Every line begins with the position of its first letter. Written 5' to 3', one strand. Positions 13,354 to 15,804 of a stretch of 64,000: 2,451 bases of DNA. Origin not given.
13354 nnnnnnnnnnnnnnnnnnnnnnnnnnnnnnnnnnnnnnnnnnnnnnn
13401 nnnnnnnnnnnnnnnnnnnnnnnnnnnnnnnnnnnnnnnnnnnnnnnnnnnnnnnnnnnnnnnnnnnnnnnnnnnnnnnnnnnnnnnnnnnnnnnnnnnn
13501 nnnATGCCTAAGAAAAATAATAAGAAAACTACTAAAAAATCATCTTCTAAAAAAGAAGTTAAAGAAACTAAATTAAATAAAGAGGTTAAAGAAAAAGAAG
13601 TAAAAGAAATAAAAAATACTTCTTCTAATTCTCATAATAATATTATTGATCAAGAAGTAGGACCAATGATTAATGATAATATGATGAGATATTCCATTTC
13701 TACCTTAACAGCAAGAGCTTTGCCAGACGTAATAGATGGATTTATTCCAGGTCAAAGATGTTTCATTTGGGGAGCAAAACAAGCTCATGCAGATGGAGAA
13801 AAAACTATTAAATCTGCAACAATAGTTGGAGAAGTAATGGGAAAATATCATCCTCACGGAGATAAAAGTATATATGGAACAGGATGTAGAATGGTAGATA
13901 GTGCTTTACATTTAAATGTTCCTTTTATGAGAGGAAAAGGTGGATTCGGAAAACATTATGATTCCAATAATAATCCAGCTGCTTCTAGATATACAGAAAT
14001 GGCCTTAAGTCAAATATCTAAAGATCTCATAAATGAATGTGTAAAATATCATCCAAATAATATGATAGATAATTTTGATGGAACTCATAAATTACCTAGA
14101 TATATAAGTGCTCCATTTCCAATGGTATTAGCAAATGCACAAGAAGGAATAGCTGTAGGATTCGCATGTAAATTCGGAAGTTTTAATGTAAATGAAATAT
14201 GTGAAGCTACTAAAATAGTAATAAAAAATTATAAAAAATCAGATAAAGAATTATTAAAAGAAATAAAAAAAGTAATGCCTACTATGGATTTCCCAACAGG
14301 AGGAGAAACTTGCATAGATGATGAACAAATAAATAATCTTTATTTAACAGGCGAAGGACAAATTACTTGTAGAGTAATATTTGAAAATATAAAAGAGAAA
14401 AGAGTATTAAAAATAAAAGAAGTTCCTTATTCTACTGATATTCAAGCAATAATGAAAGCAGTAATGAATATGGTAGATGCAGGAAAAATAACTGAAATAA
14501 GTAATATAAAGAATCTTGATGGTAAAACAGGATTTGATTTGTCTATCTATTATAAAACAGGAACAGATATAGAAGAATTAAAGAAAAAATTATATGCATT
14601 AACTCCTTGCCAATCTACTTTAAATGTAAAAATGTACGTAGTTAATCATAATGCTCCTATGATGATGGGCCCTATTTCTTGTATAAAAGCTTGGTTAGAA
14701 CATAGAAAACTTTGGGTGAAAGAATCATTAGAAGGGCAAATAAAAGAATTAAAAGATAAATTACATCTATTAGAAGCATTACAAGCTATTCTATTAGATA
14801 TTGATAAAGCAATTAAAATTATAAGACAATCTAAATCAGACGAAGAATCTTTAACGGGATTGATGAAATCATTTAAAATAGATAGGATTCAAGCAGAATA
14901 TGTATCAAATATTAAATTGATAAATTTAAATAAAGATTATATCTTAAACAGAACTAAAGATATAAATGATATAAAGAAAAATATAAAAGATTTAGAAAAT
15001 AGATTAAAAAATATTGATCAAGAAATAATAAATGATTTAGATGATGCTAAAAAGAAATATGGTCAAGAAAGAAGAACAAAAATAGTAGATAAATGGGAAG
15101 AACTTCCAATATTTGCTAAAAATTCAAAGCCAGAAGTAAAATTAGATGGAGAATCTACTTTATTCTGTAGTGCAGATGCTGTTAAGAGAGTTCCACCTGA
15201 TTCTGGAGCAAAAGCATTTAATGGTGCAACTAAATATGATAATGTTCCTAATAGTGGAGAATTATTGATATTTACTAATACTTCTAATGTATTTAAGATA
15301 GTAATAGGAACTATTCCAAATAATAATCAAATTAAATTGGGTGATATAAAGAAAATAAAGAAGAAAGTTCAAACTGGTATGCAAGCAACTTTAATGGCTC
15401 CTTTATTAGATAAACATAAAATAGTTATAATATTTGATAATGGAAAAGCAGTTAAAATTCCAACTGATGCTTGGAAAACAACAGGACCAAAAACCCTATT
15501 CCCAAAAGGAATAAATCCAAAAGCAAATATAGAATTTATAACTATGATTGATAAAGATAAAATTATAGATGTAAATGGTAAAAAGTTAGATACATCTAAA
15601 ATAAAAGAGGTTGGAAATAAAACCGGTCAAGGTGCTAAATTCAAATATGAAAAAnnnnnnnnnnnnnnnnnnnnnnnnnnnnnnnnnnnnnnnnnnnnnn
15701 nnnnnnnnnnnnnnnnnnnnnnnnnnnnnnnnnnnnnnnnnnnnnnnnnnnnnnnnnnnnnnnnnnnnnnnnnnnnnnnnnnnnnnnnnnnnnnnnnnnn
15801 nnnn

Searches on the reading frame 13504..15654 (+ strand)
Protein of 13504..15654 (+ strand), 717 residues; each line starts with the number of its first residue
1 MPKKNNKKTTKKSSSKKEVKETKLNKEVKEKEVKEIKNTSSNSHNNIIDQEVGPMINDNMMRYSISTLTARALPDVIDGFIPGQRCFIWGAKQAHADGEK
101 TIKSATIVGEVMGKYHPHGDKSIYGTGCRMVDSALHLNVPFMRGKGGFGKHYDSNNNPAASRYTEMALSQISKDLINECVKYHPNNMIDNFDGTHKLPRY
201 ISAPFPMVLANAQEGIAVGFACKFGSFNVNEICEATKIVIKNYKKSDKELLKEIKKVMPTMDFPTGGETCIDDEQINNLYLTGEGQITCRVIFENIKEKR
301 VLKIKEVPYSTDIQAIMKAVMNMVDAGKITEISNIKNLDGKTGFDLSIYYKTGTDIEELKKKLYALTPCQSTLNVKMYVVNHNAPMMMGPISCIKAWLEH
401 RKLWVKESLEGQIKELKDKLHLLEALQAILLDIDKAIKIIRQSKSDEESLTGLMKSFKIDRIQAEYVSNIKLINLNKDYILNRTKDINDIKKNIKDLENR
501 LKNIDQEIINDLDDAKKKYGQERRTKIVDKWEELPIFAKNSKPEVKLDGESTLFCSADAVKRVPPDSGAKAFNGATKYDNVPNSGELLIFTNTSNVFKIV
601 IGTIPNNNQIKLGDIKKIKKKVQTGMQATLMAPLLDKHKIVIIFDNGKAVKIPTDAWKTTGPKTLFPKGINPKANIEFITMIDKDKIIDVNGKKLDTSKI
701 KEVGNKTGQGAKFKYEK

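Call 12: search_protein_families(library=pfam, proteins=[window:13504-15654:+], max_evalue=0.01)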
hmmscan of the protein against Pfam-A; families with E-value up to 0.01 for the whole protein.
window:13504-15654:+ (717 aa): 1 family
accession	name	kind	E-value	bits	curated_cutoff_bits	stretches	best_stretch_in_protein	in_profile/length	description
PF00521.26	DNA_topoisoIV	-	2.5e-97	326.9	31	1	71-512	1-431/432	DNA gyrase/topoisomerase IV, subunit A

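Call 71: search_dna_similar(query=window:13504-15654:+, collection=phages, mode=protein, max_rows=12)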
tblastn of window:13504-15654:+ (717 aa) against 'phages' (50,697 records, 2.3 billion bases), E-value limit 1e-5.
Records with a match: 1823; places in all: 1825; records where one place covers at least 80% of the query: 92.
Best place of each record, by identity: <60% 1823.
By first word of the organism name: Escherichia 610; Klebsiella 277; Shigella 83; Aeromonas 80; Acinetobacter 74; Vibrio 59; Erwinia 57; Enterobacter 55; Bacillus 48; Enterobacteria 48; and 59 more.
By host as written in the record: Escherichia coli 264; - 234; Klebsiella pneumoniae 90; Erwinia amylovora 43; Escherichia coli B 28; Aeromonas salmonicida 28; Escherichia coli O157:H7 25; Escherichia coli str. K-12 substr. MG1655 22; and 470 more.
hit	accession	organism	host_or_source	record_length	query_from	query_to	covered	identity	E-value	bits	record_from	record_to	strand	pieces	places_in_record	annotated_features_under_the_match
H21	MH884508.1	Bacillus phage vB_BcoS-136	Bacillus cohnii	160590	47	699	91%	33.3%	5e-76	273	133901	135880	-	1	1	gyrA: DNA gyrase subunit A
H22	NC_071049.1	Bacillus phage vB_BcoS-136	Bacillus cohnii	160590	47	699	91%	33.3%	5e-76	273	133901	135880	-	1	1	gyrA: DNA gyrase subunit A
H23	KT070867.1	Bacillus phage PBC2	Bacillus cereus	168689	47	712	93%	32.6%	1e-76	275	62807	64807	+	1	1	DNA topoisomerase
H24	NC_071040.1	Bacillus phage PBC2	Bacillus cereus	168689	47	712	93%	32.6%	1e-76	275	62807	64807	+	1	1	DNA topoisomerase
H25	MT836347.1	Bacteriophage sp.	human fecal samples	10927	44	690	90%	33.5%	1e-84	298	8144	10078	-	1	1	record has no annotation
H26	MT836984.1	Bacteriophage sp.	human fecal samples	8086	47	676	88%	34.4%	2e-73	265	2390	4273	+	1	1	record has no annotation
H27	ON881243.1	Bacillus phage PK-3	Bacillus sp.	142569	47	678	88%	34.2%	6e-81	288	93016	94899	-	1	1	DNA topoisomerase (ATP-hydrolyzing) subunit A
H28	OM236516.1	Bacillus phage FADO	Bacillus subtilis BEST7003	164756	47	678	88%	34.1%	4e-81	288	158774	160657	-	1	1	DNA gyrase subunit A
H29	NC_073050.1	Bacillus phage FADO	Bacillus subtilis BEST7003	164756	47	678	88%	34.1%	4e-81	288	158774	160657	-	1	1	DNA gyrase subunit A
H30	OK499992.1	Bacillus phage vB_BanS_Nate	Bacillus anthracis Sterne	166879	46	710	93%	32.3%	1e-76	275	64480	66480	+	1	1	DNA gyrase subunit A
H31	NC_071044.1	Bacillus phage vB_BanS_Nate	Bacillus anthracis Sterne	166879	46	710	93%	32.3%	1e-76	275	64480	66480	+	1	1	DNA gyrase subunit A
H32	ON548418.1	Bacillus phage vB_BanS-Thrax2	Bacillus anthracis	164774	46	710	93%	32.0%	8e-77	275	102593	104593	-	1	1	DNA gyrase subunit A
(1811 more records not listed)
